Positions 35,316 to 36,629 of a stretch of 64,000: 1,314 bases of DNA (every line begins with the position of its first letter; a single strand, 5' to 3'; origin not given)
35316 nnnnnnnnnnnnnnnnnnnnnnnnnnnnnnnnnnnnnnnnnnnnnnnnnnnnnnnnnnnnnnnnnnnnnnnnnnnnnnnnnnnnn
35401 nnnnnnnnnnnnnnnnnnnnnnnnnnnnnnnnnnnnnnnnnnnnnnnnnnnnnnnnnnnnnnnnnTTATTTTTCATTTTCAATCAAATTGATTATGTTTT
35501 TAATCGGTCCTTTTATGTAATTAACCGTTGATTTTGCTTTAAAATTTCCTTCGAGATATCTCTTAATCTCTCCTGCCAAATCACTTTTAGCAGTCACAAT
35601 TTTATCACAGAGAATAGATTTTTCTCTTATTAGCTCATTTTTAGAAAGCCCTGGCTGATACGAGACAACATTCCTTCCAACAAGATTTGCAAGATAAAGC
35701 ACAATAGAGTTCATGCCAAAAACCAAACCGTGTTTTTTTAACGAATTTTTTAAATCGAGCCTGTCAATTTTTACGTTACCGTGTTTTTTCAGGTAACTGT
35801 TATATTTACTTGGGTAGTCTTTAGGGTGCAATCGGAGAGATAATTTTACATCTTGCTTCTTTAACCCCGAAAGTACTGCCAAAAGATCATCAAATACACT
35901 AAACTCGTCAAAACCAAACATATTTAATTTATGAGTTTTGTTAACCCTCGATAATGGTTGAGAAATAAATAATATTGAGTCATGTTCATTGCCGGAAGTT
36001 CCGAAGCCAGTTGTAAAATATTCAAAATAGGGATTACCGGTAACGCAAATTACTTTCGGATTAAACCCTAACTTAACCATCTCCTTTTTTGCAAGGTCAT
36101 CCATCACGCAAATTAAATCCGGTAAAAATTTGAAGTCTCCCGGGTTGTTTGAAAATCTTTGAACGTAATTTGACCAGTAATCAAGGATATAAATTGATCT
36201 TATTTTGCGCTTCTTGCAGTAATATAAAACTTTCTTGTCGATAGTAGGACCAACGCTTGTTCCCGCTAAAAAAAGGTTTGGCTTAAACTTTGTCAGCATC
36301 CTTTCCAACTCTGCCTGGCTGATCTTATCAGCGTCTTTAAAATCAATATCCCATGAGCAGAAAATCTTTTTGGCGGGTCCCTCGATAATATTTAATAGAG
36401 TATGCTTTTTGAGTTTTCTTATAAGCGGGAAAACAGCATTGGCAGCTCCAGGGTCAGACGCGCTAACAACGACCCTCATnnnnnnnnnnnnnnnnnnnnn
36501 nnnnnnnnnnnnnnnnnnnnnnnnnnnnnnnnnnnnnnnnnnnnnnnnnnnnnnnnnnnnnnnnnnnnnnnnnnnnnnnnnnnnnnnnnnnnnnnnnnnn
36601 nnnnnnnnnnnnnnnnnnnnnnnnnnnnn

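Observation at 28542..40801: Apparently complete pseudaminic-acid-type nonulosonic acid pathway with a double amidotransferase module (predicted acetamidino derivative)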

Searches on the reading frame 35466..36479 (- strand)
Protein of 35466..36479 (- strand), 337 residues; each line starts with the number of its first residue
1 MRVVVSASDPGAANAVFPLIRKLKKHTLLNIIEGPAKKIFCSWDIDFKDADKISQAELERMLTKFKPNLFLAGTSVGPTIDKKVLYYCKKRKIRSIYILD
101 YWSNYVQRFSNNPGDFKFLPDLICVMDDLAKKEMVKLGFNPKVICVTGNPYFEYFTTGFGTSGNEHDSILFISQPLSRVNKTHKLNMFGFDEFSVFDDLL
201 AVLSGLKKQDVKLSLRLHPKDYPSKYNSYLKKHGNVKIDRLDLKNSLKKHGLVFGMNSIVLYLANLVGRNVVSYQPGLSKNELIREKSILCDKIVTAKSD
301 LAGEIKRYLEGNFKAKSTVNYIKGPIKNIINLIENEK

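Call 4: search_protein_families(library=ncbifam, proteins=[window:35466-36479:-], max_evalue=0.00001)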
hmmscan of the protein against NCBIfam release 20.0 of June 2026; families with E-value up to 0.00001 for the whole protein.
window:35466-36479:- (337 aa): 0 families

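Call 6: search_protein_families(library=pfam, proteins=[window:35466-36479:-], max_evalue=0.01)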
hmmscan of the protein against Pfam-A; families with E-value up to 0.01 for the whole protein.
window:35466-36479:- (337 aa): 0 families

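Call 8: search_solved_structures(query=window:35466-36479:-, max_evalue=10, show_alignments=2)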
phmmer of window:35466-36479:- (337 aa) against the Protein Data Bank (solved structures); distinct sequences matched with E-value up to 10: 9.
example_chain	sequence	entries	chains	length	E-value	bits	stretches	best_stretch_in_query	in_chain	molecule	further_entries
3jc8_Oa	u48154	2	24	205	0.32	13.4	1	117-199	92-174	PilO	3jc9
3vw3_H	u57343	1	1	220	0.63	12.4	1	80-106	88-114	Anti-(6-4) photoproduct antibody 64M-5 Fab (heavy chain)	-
6idg_H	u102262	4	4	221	0.63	12.4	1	80-106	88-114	Anti-(6-4) photoproduct antibody 64M-5 Fab (heavy chain)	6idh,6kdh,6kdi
6lcs_A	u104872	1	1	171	0.82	12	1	79-132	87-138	VH-SARAH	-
9ua5_H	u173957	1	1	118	1.1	11.5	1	81-104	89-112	CTB012 Fab heavy chain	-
8wb4_4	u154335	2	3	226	1.4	11.2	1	107-160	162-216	ACPII-4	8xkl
8xr6_3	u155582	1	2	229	1.4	11.2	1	107-160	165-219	ACPII-3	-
8jyq_A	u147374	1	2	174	1.7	11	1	49-132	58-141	H2CasMab-1 VH(S112C),SARAH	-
4ncc_H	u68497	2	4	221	2.3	10.5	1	68-105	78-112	Fab fragment heavy | Anti mouse norovirus mAb A6.2 Fab heavy chain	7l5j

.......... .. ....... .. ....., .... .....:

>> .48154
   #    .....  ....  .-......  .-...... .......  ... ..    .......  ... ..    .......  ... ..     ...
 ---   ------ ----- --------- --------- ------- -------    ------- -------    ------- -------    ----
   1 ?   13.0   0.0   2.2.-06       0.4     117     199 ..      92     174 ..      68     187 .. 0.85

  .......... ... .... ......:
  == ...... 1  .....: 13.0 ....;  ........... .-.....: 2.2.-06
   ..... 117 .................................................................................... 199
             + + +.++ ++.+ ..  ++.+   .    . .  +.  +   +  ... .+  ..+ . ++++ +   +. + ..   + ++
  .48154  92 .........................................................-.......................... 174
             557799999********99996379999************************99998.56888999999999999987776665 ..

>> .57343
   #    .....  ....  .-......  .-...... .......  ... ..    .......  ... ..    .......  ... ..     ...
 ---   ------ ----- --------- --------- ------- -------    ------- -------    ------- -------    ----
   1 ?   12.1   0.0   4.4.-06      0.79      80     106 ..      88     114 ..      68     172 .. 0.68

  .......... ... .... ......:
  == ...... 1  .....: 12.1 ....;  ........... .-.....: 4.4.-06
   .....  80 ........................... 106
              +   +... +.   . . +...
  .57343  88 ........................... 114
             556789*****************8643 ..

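Call 11: find_homologous_proteins(query=window:35466-36479:-, max_evalue=0.001)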
Query window:35466-36479:- (337 aa): 129 proteins with E <= 0.001 among 2853 candidates; the best 120 are listed.
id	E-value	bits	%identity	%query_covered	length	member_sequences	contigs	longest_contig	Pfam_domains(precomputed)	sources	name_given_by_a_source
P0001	2.8e-222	755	100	100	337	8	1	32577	-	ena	-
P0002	1.5e-75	272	44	99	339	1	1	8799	PF07388.18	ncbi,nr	ncbi:hypothetical protein KJ671_03535 [Patescibacteria group bacterium]|nr:hypothetical protein [Pat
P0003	2.7e-74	268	40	99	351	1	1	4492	-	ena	-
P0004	6.8e-74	267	39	99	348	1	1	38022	-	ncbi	ncbi:MAG: hypothetical protein V1928_00605 [Parcubacteria group bacterium]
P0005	8.9e-74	267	44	99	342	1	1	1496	-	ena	-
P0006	1.1e-73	266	39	99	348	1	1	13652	-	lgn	-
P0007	1.9e-73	266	47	92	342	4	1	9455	PF07388.18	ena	-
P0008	8.2e-73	264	47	92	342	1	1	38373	PF07388.18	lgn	-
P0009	3.8e-72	261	42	99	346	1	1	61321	PF07388.18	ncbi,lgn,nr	ncbi:MAG: polysialyltransferase family glycosyltransferase [bacterium]|nr:polysialyltransferase fami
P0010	7.3e-70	254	37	98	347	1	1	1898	PF02350.26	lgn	-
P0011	1.2e-69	253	39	99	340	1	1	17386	-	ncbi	-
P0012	4.3e-69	251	41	99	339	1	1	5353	PF07388.18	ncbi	-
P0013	1.7e-68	249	39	100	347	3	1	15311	PF02350.26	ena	-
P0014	2.0e-68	249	39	99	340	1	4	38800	-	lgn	-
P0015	2.5e-68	249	43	100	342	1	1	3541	PF07388.18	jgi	jgi:hypothetical protein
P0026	9.7e-60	221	39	92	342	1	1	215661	-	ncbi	-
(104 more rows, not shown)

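Call 15: search_protein_families(library=ncbifam, proteins=[window:35466-36479:-], max_evalue=10)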
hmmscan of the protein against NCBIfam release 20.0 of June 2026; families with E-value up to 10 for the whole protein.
window:35466-36479:- (337 aa): 2 families
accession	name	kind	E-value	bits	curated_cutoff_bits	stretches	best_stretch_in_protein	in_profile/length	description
TIGR04396.2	surf_polysacc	subfamily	0.0057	15.9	125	1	193-240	204-253/427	surface carbohydrate biosynthesis protein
NF046086.1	BFO_1060_trans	domain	0.0061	15.7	200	1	59-155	40-141/365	BFO_1060 family glycosyltransferase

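Call 23: predict_structure(alignment_id=A1)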
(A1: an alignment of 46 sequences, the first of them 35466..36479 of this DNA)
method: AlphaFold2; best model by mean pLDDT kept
length: 337 residues; sequences in the alignment: 46
mean_pLDDT: 92.5   pTM: 0.89
mean pLDDT of the five models: 92.5, 92.4, 92.4, 92.3, 92.0
residues with pLDDT >= 90: 277; 70-90: 47; 50-70: 13; < 50: 0
segments of 3 or more residues with pLDDT < 50: none
pLDDT, mean of each block of 10 residues (from residue 1): 97 97 96 97 97 98 98 95 98 97 91 89 96 95 98 91 83 93 81 97 90 95 95 95 94 94 93 90 61 91 95 81 96 89
secondary structure, 60 per line:
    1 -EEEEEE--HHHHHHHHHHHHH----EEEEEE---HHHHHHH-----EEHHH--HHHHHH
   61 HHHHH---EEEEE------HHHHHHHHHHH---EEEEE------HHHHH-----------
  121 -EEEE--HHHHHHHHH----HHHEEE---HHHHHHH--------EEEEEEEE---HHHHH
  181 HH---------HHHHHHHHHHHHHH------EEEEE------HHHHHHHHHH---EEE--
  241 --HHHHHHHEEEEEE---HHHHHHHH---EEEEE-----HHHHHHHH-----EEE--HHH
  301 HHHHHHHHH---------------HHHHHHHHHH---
elements in order: E2-7 H10-22 E27-32 H36-42 H55-65 E69-73 H80-90 E94-98 H105-109 E122-125 H128-136 E144-146 H150-156 E165-172 H176-182 H192-205 E212-216 H223-232 E236-238 H243-249 E250-255 H259-266 E270-274 H280-287 E293-295 H298-309 H325-334

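Call 27: fold_search(model_id=the predicted structure, library=pdb)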
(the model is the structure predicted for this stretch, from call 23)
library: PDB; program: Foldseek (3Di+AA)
matches with E <= 10: 1500; with E <= 0.001: 147
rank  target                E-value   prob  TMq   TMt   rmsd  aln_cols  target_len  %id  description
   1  7vza_F                5.8e-12  1.00  0.65  0.61   6.4       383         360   15  The crystal structure of Non-hydrolyzing UDPGlcNAc 2-epimerase in complex with UDP (released 2022-11-16)
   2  3dzc_A                6.6e-12  1.00  0.70  0.64   5.8       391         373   12  2.35 Angstrom resolution structure of WecB (VC0917), a UDP-N-acetylglucosamine 2-epimerase from Vibrio cholerae. (released 2008-08-12)
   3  3ot5_D                6.9e-12  1.00  0.68  0.62   6.0       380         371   17  2.2 Angstrom Resolution Crystal Structure of putative UDP-N-acetylglucosamine 2-epimerase from Listeria monocytogenes (released 2010-09-22)
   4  7vz6_F                8.3e-12  1.00  0.65  0.61   6.5       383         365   14  The crystal structure of Non-hydrolyzing UDPGlcNAc 2-epimerase in complex with UDP-glucose (released 2022-11-16)
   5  9cm8_A                8.3e-12  1.00  0.66  0.61   5.9       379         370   17  UDP-GlcNAc 2-epimerase MnaA of Paenibacillus alvei (released 2024-10-02)
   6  1f6d_A                9.9e-12  1.00  0.69  0.63   6.5       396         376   14  THE STRUCTURE OF UDP-N-ACETYLGLUCOSAMINE 2-EPIMERASE FROM E. COLI. (released 2000-12-13)
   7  7vz6_A                1.0e-11  1.00  0.65  0.60   6.5       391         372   14  The crystal structure of Non-hydrolyzing UDPGlcNAc 2-epimerase in complex with UDP-glucose (released 2022-11-16)
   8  7vz6_C                1.2e-11  1.00  0.65  0.61   6.5       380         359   14  The crystal structure of Non-hydrolyzing UDPGlcNAc 2-epimerase in complex with UDP-glucose (released 2022-11-16)
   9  7vz6_G                1.2e-11  1.00  0.65  0.61   6.5       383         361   15  The crystal structure of Non-hydrolyzing UDPGlcNAc 2-epimerase in complex with UDP-glucose (released 2022-11-16)
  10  7vyy_A                1.7e-11  1.00  0.65  0.62   6.8       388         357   14  The crystal structure of Non-hydrolyzing UDPGlcNAc 2-epimerase (released 2022-11-16)
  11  1v4v_A                2.0e-11  1.00  0.62  0.57   6.0       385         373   14  Crystal Structure Of UDP-N-Acetylglucosamine 2-Epimerase From Thermus Thermophilus HB8 (released 2003-12-02)
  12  8ahe_A                2.1e-11  1.00  0.65  0.60   6.2       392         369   15  PAC-FragmentDEL: Photoactivated covalent capture of DNA encoded fragments for hit discovery (released 2022-09-14)
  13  4nes                  2.5e-11  1.00  0.65  0.61   6.8       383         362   14  Crystal structure of Methanocaldococcus jannaschii UDP-GlcNAc 2-epimerase in complex with UDP-GlcNAc and UDP (released 2014-04-23)
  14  4neq                  2.8e-11  1.00  0.69  0.65   5.8       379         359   14  The structure of UDP-GlcNAc 2-epimerase from Methanocaldococcus jannaschii (released 2014-04-23)
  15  7vyy_B                3.2e-11  1.00  0.65  0.63   6.2       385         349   14  The crystal structure of Non-hydrolyzing UDPGlcNAc 2-epimerase (released 2022-11-16)
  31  8sxv_A                8.8e-10  1.00  0.66  0.63   5.4       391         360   14  X-ray crystal structure of UDP- 2,3-diacetamido-2,3-dideoxy-glucuronic acid-2-epimerase from Thermus thermophilus stra (released 2023-09-13)
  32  8sxv_B                9.9e-10  1.00  0.68  0.64   5.7       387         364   13  X-ray crystal structure of UDP- 2,3-diacetamido-2,3-dideoxy-glucuronic acid-2-epimerase from Thermus thermophilus stra (released 2023-09-13)
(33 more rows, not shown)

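Call 28: search_solved_structures(query=A1, max_evalue=10, show_alignments=3)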
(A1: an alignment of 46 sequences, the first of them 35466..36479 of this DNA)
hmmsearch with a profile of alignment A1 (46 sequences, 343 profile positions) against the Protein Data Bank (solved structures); distinct sequences matched with E-value up to 10: 15.
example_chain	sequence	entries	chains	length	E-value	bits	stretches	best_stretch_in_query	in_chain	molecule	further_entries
4neq_A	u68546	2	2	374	0.00019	23.8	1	130-226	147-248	UDP-N-acetylglucosamine 2-epimerase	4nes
8fuw_A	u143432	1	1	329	0.001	21.4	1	130-274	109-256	Capsule polysaccharide export protein KpsC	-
8fux_A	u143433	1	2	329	0.0031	19.8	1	130-274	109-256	Capsule polysaccharide export protein KpsC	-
8sxv_A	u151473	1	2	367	0.03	16.6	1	130-239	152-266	UDP-2,3-diacetamido-2,3-dideoxy-glucuronic acid-2-epimerase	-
8sxw_A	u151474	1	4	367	0.03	16.6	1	130-239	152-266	UDP-2,3-diacetamido-2,3-dideoxy-glucuronic acid-2-epimerase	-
8sxy_A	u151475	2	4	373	0.03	16.5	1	130-239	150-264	UDP-2,3-diacetamido-2,3-dideoxy-glucuronic acid-2-epimerase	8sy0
8sy9_A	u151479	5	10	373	0.03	16.5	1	130-239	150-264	UDP-2,3-diacetamido-2,3-dideoxy-glucuronic acid-2-epimerase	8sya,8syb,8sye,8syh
8syd_A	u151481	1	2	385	0.033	16.4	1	130-239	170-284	UDP-2,3-diacetamido-2,3-dideoxy-glucuronic acid-2-epimerase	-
5wcn_M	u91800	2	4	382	0.048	15.9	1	188-231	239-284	SiaD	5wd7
5wc6_M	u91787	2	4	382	0.048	15.9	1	188-231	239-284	SiaD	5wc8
7ya2_A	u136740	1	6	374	0.057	15.6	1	131-224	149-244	Capsular polysaccharide synthesis enzyme CapG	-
3ot5_A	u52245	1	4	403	0.25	13.5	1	59-165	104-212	UDP-N-acetylglucosamine 2-epimerase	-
7f52_A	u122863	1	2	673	1.4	11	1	14-134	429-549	Non-structural protein 2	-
7ndg_F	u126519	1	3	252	1.6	10.9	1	34-93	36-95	Repulsive Guidance Molecule B (C-terminal region)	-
7ne0_D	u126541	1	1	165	1.8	10.7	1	34-93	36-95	Repulsive Guidance Molecule B C-terminal region (chain D)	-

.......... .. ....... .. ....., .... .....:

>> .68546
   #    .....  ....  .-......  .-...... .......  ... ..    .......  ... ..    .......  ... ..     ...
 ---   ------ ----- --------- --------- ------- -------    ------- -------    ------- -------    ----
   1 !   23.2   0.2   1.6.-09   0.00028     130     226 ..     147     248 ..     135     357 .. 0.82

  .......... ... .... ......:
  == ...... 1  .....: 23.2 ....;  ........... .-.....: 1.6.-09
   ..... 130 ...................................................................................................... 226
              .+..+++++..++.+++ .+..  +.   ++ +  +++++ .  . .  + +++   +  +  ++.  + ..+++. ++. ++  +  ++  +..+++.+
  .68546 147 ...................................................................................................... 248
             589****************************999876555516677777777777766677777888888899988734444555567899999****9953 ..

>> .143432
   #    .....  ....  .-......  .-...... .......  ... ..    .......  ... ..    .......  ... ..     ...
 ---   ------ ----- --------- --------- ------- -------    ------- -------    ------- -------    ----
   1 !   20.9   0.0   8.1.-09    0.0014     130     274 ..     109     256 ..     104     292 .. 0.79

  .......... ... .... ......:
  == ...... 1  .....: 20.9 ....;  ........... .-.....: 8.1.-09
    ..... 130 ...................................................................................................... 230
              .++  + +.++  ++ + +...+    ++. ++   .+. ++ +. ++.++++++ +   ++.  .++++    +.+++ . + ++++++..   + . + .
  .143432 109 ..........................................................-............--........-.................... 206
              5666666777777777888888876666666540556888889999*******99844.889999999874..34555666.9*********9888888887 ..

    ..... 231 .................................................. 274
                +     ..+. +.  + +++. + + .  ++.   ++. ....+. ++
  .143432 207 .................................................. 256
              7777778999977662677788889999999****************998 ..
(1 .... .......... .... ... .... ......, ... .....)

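Call 31: find_encoding_contigs(protein=P0009, flank=10000, max_places=1)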
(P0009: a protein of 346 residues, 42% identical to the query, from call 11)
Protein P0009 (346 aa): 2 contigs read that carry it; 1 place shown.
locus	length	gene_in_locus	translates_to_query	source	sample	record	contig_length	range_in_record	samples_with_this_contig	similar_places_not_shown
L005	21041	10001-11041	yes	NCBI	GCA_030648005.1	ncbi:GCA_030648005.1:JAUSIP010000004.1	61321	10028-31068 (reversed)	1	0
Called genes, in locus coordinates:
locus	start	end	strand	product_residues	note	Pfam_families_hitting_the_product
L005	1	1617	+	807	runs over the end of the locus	PF01522:Polysacc_deac_1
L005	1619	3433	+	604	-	PF00534:Glycos_transf_1, PF13692:Glyco_trans_1_4, PF13524:Glyco_trans_1_2, PF13489:Methyltransf_23, PF01209:Ubie_methyltran, PF08241:Methyltransf_11, PF08242:Methyltransf_12, PF13649:Methyltransf_25, +3 more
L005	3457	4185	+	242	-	-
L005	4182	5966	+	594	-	PF02543:Carbam_trans_N, PF16861:Carbam_trans_C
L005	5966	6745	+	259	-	-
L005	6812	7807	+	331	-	PF00106:adh_short, PF04321:RmlD_sub_bind, PF08659:KR, PF01073:3Beta_HSD, PF01370:Epimerase, PF02719:Polysacc_synt_2, PF07993:NAD_binding_4, PF13460:NAD_binding_10, +1 more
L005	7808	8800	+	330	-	PF01408:GFO_IDH_MocA, PF02894:GFO_IDH_MocA_C (faint), PF22725:GFO_IDH_MocA_C3 (weak)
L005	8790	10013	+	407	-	PF01041:DegT_DnrJ_EryC1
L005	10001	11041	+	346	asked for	PF07388:A-2_8-polyST (weak)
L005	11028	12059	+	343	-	PF03102:NeuB, PF08666:SAF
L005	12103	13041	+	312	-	-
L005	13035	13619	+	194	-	PF17836:PglD_N, PF25087:GMPPB_C (faint), PF00132:Hexapep (weak), PF25084:LbH_EIF2B (weak), PF14602:Hexapep_2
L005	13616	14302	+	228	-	PF02348:CTP_transf_3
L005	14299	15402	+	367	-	PF00155:Aminotran_1_2 (weak), PF01041:DegT_DnrJ_EryC1, PF01212:Beta_elim_lyase (weak), PF01053:Cys_Met_Meta_PP, PF00266:Aminotran_5 (weak)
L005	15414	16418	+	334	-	PF01041:DegT_DnrJ_EryC1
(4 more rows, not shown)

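Call 32: find_encoding_contigs(protein=P0026, flank=10000, max_places=1)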
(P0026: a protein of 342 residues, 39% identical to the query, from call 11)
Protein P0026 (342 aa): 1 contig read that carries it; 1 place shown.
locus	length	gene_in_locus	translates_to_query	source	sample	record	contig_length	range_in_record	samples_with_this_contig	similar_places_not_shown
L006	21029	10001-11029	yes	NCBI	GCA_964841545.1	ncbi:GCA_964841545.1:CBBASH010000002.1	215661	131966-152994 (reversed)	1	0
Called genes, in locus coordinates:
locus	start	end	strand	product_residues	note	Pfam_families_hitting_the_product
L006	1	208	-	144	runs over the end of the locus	-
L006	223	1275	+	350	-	PF01370:Epimerase, PF04321:RmlD_sub_bind, PF16363:GDP_Man_Dehyd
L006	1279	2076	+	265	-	PF05050:Methyltransf_21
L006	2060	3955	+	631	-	-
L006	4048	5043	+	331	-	PF00106:adh_short, PF01073:3Beta_HSD, PF01370:Epimerase, PF02719:Polysacc_synt_2, PF04321:RmlD_sub_bind, PF07993:NAD_binding_4, PF08659:KR, PF16363:GDP_Man_Dehyd, +2 more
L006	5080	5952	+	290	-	PF01370:Epimerase, PF04321:RmlD_sub_bind, PF01073:3Beta_HSD, PF02719:Polysacc_synt_2 (weak), PF16363:GDP_Man_Dehyd, PF07993:NAD_binding_4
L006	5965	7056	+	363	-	PF03102:NeuB, PF08666:SAF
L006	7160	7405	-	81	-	-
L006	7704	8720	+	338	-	PF01408:GFO_IDH_MocA, PF02894:GFO_IDH_MocA_C (faint), PF22725:GFO_IDH_MocA_C3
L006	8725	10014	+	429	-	PF00155:Aminotran_1_2 (weak), PF01041:DegT_DnrJ_EryC1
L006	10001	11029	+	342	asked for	-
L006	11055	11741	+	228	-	PF01128:IspD (faint), PF02348:CTP_transf_3, PF12804:NTP_transf_3 (weak)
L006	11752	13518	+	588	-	PF00664:ABC_membrane, PF00005:ABC_tran, PF02463:SMC_N (weak)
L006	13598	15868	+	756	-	PF04932:Wzy_C, PF13428:TPR_14 (faint), PF14559:TPR_19 (faint)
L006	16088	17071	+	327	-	PF01565:FAD_binding_4, PF02873:MurB_C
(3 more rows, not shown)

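Call 35: find_related_loci(query=A2, collection=genome_contigs, flank=10000)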
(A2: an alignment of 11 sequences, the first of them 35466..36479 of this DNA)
Query A2 (337 aa) in genome_contigs; peptide patterns used: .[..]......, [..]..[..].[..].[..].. (x = any residue, [..] = any of these).
83 stretches matched a pattern; 34 encode a relative of the query (tblastn E <= 1e-3); 34 distinct loci.
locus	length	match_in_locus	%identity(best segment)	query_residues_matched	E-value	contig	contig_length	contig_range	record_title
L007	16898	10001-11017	39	2-333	1e-78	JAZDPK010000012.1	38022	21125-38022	MAG: Parcubacteria group bacterium isolate MEGAHIT-group-0.83 k141_20377184, whole genome shotgun sequence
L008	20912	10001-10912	44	1-308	2e-77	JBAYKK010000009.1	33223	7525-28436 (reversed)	MAG: Candidatus Paceibacterota bacterium isolate SO_2016_GW1_78 scaffold02407_OW334_2016, whole genome shotgun sequence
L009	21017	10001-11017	42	3-335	5e-77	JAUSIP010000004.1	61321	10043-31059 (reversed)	MAG: bacterium isolate E14_metabat.bin.256 E14_k141_514050, whole genome shotgun sequence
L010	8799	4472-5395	44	2-313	7e-77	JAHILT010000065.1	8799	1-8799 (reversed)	MAG: Patescibacteria group bacterium isolate KR13_N2.mb.37 KR13_N2.mb.37_k141_331154, whole genome shotgun sequence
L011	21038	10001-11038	39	1-337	1e-72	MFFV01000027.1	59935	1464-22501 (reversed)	MAG: Candidatus Falkowbacteria bacterium RIFCSPLOWO2_02_FULL_45_15 rifcsplowo2_02_scaffold_3449, whole genome shotgun se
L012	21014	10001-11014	37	1-335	1e-72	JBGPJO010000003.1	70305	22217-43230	MAG: Candidatus Paceibacteria bacterium isolate OBJ_0618_7090110_307 k141_3763913_length_70305_cov_14.9982, whole genome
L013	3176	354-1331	38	1-333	2e-72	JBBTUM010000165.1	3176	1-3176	MAG: Patescibacteria group bacterium isolate H41-bin151_1 H41_bin151_1_000000000165, whole genome shotgun sequence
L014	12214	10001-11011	40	2-333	9e-68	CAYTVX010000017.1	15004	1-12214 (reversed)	MAG TPA_asm: uncultured Candidatus Saccharibacteria bacterium isolate SRP286056_co1_301 genome assembly, contig: NODE_49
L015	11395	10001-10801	41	1-264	2e-66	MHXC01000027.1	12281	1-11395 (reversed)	MAG: Parcubacteria group bacterium RIFCSPHIGHO2_01_FULL_47_10b rifcsphigho2_01_scaffold_25925, whole genome shotgun sequ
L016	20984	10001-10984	40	2-333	1e-64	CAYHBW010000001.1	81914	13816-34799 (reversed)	MAG TPA_asm: uncultured Candidatus Saccharibacteria bacterium isolate ERP119705_co11_432 genome assembly, contig: NODE_1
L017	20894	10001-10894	35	1-311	5e-57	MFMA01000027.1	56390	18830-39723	MAG: Candidatus Kaiserbacteria bacterium RIFCSPLOWO2_01_FULL_54_20 rifcsplowo2_01_scaffold_3989, whole genome shotgun se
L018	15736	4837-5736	37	1-313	1e-56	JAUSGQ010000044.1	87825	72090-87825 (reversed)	MAG: bacterium isolate E14_metabat.bin.131 E14_k141_1288870, whole genome shotgun sequence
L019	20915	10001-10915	32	1-335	7e-54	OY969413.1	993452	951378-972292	MAG: Candidatus Kaiserbacteria bacterium isolate MFD01223.bin.1.23 genome assembly, chromosome: 1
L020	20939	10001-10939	31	1-337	2e-52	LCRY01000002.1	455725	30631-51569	MAG: Parcubacteria group bacterium GW2011_GWA1_56_13 UY93_C0002, whole genome shotgun sequence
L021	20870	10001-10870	33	1-329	2e-50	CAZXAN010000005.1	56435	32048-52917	MAG TPA_asm: uncultured Candidatus Saccharibacteria bacterium isolate ERP113451_co1_173 genome assembly, contig: NODE_41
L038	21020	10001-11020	26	2-309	3e-23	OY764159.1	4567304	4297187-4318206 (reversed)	MAG: Syntrophales bacterium isolate 28fc5764-0b9a-428c-a12f-8ca866e14e1d genome assembly, chromosome: 1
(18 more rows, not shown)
